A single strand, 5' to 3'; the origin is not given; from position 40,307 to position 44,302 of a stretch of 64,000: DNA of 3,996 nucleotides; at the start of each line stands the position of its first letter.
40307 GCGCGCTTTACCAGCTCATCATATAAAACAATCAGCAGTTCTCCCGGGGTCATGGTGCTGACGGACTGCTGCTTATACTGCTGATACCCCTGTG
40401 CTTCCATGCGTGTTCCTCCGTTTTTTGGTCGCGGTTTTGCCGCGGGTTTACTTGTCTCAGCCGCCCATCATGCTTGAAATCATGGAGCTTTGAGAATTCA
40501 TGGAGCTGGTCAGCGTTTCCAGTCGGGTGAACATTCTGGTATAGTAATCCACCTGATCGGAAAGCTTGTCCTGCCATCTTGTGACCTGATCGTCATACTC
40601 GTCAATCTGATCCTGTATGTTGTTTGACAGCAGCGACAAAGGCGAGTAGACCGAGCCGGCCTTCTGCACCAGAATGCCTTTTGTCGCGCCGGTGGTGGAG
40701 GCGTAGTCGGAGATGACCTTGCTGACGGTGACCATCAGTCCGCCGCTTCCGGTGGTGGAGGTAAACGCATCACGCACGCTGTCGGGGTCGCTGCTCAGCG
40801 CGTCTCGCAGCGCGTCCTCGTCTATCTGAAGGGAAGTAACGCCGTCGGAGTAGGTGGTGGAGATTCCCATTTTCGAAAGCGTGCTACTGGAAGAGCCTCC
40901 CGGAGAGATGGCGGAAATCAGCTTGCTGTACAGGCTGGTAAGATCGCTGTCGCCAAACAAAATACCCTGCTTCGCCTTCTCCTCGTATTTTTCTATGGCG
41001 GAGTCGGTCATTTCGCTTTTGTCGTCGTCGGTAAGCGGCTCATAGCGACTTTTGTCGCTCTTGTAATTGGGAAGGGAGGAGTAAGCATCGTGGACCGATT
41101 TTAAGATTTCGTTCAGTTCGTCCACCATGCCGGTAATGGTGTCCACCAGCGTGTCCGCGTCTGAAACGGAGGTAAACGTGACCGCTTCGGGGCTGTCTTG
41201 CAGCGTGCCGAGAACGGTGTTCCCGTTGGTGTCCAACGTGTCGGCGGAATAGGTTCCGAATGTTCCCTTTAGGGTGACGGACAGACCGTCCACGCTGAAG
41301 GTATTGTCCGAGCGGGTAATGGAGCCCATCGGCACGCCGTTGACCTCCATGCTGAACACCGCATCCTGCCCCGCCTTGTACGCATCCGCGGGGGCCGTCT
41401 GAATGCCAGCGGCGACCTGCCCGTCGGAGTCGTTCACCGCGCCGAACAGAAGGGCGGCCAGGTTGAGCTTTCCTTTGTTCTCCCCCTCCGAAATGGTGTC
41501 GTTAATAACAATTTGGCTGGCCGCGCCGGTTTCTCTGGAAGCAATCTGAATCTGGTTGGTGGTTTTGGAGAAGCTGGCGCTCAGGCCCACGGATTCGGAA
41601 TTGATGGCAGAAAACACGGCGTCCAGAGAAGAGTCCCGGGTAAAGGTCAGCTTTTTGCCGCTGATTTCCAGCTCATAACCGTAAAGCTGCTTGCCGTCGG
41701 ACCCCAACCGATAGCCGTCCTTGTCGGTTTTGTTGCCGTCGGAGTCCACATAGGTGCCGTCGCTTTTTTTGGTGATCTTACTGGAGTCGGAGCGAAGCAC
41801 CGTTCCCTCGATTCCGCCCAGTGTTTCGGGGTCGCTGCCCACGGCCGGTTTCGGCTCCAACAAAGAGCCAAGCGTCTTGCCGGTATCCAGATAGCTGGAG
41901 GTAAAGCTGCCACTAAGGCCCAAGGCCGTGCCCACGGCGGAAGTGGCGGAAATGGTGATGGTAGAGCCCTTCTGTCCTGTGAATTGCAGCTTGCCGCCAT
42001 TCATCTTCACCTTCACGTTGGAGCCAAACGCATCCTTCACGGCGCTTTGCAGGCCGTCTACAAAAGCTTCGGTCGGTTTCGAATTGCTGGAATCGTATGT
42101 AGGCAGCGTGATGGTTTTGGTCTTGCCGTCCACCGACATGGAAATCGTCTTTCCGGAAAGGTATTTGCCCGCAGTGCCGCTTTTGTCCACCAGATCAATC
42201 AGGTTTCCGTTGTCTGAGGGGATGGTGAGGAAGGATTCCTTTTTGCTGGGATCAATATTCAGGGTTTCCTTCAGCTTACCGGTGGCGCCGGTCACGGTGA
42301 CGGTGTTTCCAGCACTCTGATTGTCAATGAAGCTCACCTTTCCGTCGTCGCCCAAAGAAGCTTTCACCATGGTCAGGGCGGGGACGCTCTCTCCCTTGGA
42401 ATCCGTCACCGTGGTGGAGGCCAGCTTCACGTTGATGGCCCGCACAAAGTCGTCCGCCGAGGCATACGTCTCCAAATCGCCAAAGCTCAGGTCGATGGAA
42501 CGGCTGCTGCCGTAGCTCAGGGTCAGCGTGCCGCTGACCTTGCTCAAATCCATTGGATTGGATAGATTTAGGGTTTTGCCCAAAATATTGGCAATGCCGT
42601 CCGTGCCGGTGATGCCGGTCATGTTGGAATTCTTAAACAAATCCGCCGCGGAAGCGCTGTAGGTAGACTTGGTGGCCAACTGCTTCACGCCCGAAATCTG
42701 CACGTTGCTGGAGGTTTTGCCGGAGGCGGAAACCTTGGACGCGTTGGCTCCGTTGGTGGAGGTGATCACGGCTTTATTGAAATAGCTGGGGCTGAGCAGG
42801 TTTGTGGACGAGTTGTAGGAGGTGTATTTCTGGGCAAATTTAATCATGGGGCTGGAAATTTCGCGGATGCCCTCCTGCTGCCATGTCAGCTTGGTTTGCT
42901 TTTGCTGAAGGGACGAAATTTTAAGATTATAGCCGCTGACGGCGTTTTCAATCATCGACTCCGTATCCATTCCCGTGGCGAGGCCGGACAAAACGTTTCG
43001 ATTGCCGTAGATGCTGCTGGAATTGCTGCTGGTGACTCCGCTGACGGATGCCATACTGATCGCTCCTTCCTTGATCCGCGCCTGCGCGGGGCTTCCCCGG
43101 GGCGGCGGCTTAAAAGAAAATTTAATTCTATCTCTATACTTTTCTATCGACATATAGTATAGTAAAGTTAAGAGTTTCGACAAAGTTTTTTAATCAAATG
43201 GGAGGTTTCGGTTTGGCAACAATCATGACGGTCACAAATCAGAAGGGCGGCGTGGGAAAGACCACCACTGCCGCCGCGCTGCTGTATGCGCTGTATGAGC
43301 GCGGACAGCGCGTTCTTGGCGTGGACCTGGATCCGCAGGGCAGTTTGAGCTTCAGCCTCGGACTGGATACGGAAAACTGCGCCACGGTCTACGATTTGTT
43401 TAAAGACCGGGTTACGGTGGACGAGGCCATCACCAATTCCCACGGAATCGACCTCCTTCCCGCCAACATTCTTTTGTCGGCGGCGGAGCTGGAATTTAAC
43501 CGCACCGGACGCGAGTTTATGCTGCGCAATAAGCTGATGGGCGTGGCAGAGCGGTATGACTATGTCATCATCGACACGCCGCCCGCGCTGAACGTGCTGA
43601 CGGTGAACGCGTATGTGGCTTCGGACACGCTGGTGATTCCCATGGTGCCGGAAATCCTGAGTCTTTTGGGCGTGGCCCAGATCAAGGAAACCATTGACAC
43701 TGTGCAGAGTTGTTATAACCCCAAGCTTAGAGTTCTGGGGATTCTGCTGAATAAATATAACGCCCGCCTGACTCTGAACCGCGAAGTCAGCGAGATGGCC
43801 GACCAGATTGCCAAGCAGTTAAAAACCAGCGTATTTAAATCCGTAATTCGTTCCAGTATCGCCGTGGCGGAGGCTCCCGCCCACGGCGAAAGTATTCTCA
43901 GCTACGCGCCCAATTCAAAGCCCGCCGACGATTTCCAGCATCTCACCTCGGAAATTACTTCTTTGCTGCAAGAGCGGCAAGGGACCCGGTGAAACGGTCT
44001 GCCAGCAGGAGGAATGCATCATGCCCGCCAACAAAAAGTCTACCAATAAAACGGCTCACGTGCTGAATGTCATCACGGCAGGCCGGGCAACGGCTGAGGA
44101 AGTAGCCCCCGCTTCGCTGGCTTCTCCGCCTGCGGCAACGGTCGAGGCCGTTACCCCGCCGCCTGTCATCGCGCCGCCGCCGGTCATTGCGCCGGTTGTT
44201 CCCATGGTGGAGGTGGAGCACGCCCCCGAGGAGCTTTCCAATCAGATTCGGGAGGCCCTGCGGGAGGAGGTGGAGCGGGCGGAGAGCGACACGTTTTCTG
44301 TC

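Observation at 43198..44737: ParA/Soj-type ATPase paired with a ComFB-domain protein, divergent from fliD: candidate nucleotide-second-messenger-responsive positioning module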

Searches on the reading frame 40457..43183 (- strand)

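Call 3: search_protein_families(library=pfam, proteins=[window:40457-43183:-], max_evalue=0.01)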
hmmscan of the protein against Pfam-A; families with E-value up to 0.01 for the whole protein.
window:40457-43183:- (908 aa): 2 families
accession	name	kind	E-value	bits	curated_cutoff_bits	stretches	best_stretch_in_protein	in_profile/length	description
PF07195.17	FliD_C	-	1.5e-31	110.1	25.4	1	605-897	1-236/236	Flagellar hook-associated protein 2 C-terminus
PF02465.23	FliD_N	-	1e-10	42.6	24.8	1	70-172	1-96/97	Flagellar hook-associated protein 2 N-terminus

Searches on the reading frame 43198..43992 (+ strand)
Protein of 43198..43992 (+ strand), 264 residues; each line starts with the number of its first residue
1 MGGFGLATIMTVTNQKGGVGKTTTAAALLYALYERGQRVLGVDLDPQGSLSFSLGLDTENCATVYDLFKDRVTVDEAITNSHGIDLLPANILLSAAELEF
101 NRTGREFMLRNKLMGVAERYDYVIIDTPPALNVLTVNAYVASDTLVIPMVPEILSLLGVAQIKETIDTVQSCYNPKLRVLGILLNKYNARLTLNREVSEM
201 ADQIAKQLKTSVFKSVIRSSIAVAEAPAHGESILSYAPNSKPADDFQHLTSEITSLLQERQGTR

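Call 3: search_protein_families(library=pfam, proteins=[window:43198-43992:+], max_evalue=0.01)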
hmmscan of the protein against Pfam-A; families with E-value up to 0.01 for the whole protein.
window:43198-43992:+ (264 aa): 10 families
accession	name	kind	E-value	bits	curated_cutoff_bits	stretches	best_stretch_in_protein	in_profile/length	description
PF13614.12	AAA_31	-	1.9e-50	171.7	27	1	8-179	2-177/177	AAA domain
PF01656.29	CbiA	-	1.6e-28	99.6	25.4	1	11-233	2-125/125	CobQ/CobB/MinD/ParA nucleotide binding domain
PF06564.18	CBP_BcsQ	-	8.6e-17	61.9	21.3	1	9-250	3-230/234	Cellulose biosynthesis protein BcsQ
PF00142.24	Fer4_NifH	-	2.1e-13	50.8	25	2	16-77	8-67/271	4Fe-4S iron sulfur cluster binding proteins, NifH/frxC family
PF09140.17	MipZ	-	1.8e-12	47.6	20.7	1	9-162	2-142/262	ATPase MipZ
PF10609.15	ParA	-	1.2e-11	45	27.1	1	8-253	4-245/246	NUBPL iron-transfer P-loop NTPase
PF02374.21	ArsA_ATPase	-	5e-09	36.2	24.3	1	15-60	8-53/305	Anion-transporting ATPase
PF03029.23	ATP_bind_1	-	2.5e-05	24.6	27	1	18-128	6-99/240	Conserved hypothetical ATP binding protein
PF13500.12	AAA_26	-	0.0011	19.3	27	0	13-39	6-32/198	AAA domain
PF07015.17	VirC1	-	0.0023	17.8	24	0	9-44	3-38/231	VirC1 protein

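Call 4: search_protein_families(library=ncbifam, proteins=[window:43198-43992:+], max_evalue=0.01)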
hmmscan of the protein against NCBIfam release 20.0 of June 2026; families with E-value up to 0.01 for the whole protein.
window:43198-43992:+ (264 aa): 31 families (the best 25 are shown)
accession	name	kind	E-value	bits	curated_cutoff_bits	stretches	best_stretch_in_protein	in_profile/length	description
NF041546.1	ParA_partition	equivalog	8.3e-34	116.9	180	2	108-252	65-203/203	ParA family partition ATPase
TIGR03453.1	partition_RepA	equivalog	1.6e-28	99.7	348.45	1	9-229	106-346/387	plasmid partitioning protein RepA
TIGR03371.1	cellulose_yhjQ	equivalog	1.4e-27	96.7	157.85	1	10-252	4-240/246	cellulose biosynthesis protein BcsQ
TIGR01969.1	minD_arch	subfamily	1.5e-26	93.1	201.75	1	9-256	2-233/251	cell division ATPase MinD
TIGR01968.1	minD_bact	equivalog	2.4e-21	76.2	212.9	1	8-253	2-236/261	septum site-determining protein MinD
NF010443.0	PRK13869.1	subfamily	7.3e-19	67.8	446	1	9-162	123-294/405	plasmid-partitioning protein RepA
NF010259.0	PRK13705.1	equivalog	1.1e-13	50.9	725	1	8-224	107-339/388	plasmid-partitioning protein SopA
NF041283.1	PrgP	equivalog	1.4e-13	50.8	400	1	9-223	4-228/297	ParA superfamily DNA segregation protein PrgP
NF009701.0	PRK13230.1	subfamily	2.6e-11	43.1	350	2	15-72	8-64/291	nitrogenase reductase-like protein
TIGR01287.1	nifH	equivalog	4.5e-11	42.6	394.35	2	15-73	7-64/275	nitrogenase iron protein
NF033200.1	F430_CfbC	exception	2.3e-10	40.3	402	2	16-76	8-67/260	Ni-sirohydrochlorin a,c-diamide reductive cyclase ATP-dependent reductase subunit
NF053621.1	ATPseBagBMYCTU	equivalog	1.3e-09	37.6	521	1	11-134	15-155/371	ATPase BagB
NF053622.1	ATPseBagAMYCTU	equivalog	1.2e-08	34.8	400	1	13-48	12-47/325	ATPase BagA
NF008079.0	PRK10818.1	equivalog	1.3e-08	34.6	508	1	7-202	2-198/270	septum site-determining protein MinD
TIGR01007.1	eps_fam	subfamily_domain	1.9e-08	34.1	108.05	1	9-188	19-191/204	polysaccharide biosynthesis tyrosine autokinase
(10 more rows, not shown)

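Call 19: search_solved_structures(query=window:43198-43992:+, max_evalue=1e-10)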
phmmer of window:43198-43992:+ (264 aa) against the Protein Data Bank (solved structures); distinct sequences matched with E-value up to 1e-10: 17.
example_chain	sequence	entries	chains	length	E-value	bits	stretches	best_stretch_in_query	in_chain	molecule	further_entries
8ray_B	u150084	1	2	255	1.4e-43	152.5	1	5-252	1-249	ParA family protein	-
4pfs_A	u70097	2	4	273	2.3e-43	151.8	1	7-241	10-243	Cobyrinic Acid a,c-diamide synthase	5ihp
5if9_A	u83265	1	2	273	2.7e-43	151.6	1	8-241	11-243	Cobyrinic Acid a,c-diamide synthase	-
1wcv_1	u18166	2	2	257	5.9e-40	140.6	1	11-260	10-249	SEGREGATION PROTEIN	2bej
2bek_A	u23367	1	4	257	7.9e-39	137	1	11-260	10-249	SEGREGATION PROTEIN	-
6iub_A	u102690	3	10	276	9.7e-34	120.3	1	6-252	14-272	SpoOJ regulator (Soj)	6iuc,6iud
8jmj_A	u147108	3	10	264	2.2e-32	115.9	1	7-252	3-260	SpoOJ regulator (Soj)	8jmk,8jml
7dut_A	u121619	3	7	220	2.1e-19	73.4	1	9-167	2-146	SOJ protein (Soj)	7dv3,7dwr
3k9g_A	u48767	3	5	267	3.5e-19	72.6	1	9-153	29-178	PF-32 protein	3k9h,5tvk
6non_A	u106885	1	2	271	5.9e-18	68.6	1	10-173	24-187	Cobyrinic acid ac-diamide synthase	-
6noo_A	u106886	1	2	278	6.2e-18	68.6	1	10-173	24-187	Maintenance of carboxysome positioning A protein, MCDA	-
1g3q_A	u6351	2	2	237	6.3e-17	65.3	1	8-256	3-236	CELL DIVISION INHIBITOR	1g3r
6nop_B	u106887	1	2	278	8.2e-17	64.9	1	10-173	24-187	Cobyrinic acid ac-diamide synthase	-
1ion_A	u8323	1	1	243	3e-16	63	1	8-256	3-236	PROBABLE CELL DIVISION INHIBITOR MIND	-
1hyq_A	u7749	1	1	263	9.1e-12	48.4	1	9-250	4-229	CELL DIVISION INHIBITOR (MIND-1)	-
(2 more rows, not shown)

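Call 28: search_solved_structures(query=window:43213-43992:+, max_evalue=1e-25, show_alignments=5)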
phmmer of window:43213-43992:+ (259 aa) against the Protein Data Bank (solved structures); distinct sequences matched with E-value up to 1e-25: 7.
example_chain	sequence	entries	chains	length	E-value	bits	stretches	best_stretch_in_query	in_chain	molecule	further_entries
4pfs_A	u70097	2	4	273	2.2e-43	151.8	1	2-236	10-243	Cobyrinic Acid a,c-diamide synthase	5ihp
8ray_B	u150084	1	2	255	3.2e-43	151.3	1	3-247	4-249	ParA family protein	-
5if9_A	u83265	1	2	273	3.4e-43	151.2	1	3-236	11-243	Cobyrinic Acid a,c-diamide synthase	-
1wcv_1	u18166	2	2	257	5.9e-40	140.6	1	6-255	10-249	SEGREGATION PROTEIN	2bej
2bek_A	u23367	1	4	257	7.9e-39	136.9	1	6-255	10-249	SEGREGATION PROTEIN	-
6iub_A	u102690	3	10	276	1.3e-33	119.8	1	1-247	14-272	SpoOJ regulator (Soj)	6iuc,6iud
8jmj_A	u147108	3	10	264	1.5e-32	116.4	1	1-247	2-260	SpoOJ regulator (Soj)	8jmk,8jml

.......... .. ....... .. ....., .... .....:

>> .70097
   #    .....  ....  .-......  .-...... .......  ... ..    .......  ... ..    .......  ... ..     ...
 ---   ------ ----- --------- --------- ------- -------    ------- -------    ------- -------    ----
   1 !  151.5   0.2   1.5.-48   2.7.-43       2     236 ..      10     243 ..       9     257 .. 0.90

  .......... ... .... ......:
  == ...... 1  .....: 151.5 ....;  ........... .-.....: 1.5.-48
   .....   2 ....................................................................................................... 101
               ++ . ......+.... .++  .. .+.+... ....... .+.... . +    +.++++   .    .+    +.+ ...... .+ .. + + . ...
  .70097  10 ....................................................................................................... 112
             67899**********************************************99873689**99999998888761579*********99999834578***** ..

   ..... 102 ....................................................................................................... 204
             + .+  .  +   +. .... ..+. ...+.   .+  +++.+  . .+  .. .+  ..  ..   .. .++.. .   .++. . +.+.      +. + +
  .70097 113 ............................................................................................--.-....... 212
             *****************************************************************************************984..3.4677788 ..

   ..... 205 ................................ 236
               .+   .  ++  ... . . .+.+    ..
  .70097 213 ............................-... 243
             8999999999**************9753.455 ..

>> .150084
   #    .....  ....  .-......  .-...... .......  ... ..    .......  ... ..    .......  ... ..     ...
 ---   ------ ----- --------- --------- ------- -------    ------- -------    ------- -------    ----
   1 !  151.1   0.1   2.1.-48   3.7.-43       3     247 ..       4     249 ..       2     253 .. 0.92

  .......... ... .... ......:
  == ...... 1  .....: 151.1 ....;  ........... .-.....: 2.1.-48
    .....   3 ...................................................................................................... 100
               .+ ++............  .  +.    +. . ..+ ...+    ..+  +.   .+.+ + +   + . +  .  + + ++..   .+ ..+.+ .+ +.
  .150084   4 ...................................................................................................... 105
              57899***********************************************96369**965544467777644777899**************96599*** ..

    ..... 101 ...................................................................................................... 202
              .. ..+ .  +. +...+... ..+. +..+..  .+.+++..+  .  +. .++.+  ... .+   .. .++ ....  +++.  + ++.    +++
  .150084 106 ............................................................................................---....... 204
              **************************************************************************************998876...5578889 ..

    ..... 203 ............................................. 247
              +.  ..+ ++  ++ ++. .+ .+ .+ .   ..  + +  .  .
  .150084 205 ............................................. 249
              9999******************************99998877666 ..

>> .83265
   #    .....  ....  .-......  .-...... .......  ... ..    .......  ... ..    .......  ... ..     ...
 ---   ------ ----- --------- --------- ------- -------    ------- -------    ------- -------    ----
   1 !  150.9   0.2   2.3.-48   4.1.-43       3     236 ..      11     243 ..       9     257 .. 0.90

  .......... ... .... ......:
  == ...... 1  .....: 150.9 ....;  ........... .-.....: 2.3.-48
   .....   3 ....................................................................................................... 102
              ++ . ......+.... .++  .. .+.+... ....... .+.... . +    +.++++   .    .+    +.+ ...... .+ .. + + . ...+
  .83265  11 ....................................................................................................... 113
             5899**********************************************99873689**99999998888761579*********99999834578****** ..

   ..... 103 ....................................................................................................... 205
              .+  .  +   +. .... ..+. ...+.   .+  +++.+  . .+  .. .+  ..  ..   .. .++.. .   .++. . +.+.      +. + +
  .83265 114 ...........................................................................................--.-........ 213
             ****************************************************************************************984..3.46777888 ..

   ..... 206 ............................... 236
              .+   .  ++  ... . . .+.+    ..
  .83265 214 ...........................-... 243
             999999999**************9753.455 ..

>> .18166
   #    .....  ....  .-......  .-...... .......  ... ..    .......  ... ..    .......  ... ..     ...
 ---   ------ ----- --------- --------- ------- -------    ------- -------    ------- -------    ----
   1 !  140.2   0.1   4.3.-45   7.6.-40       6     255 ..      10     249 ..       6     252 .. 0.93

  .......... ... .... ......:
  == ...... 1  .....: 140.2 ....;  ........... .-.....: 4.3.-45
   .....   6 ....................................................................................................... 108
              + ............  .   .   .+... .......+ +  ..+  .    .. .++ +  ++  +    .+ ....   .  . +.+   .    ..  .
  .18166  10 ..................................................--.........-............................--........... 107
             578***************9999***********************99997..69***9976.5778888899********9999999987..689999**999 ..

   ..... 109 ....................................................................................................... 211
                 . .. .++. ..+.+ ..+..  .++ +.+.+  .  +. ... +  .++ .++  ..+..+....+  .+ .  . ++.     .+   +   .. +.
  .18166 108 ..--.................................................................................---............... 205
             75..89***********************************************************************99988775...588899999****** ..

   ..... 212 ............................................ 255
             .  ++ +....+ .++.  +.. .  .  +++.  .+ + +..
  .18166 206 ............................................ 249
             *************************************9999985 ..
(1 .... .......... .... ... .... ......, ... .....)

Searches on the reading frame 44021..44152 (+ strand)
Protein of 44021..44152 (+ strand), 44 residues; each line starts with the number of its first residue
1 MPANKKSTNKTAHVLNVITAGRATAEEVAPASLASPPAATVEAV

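Call 41: find_homologous_proteins(query=A3, max_evalue=10)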
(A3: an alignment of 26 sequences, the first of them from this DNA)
Query A3 (26 sequences) (44 aa, profile of the alignment): 104 proteins with E <= 10 among 1705 candidates.
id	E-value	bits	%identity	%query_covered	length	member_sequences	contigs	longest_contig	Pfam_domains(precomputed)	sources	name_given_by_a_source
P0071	1.5e-10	59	64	45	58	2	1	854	-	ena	-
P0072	2.8e-10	58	38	84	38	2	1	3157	-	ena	-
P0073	3.6e-10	58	42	93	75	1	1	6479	-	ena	-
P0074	9.2e-10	57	55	43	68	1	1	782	-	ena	-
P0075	4.2e-9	54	64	45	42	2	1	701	-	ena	-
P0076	6.4e-9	54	73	25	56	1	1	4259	-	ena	-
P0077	7.0e-9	54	82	25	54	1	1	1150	-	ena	-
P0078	1.5e-8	53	55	50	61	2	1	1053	-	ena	-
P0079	1.6e-8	53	59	45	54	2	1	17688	-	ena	-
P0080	1.9e-8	52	56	82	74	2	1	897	-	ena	-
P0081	3.1e-8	52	62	30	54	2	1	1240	-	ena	-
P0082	3.3e-8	52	64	45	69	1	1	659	-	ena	-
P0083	3.6e-8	52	37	80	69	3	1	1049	-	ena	-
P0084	6.1e-8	51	55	70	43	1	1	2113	-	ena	-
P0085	6.7e-8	51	62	30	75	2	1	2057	-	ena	-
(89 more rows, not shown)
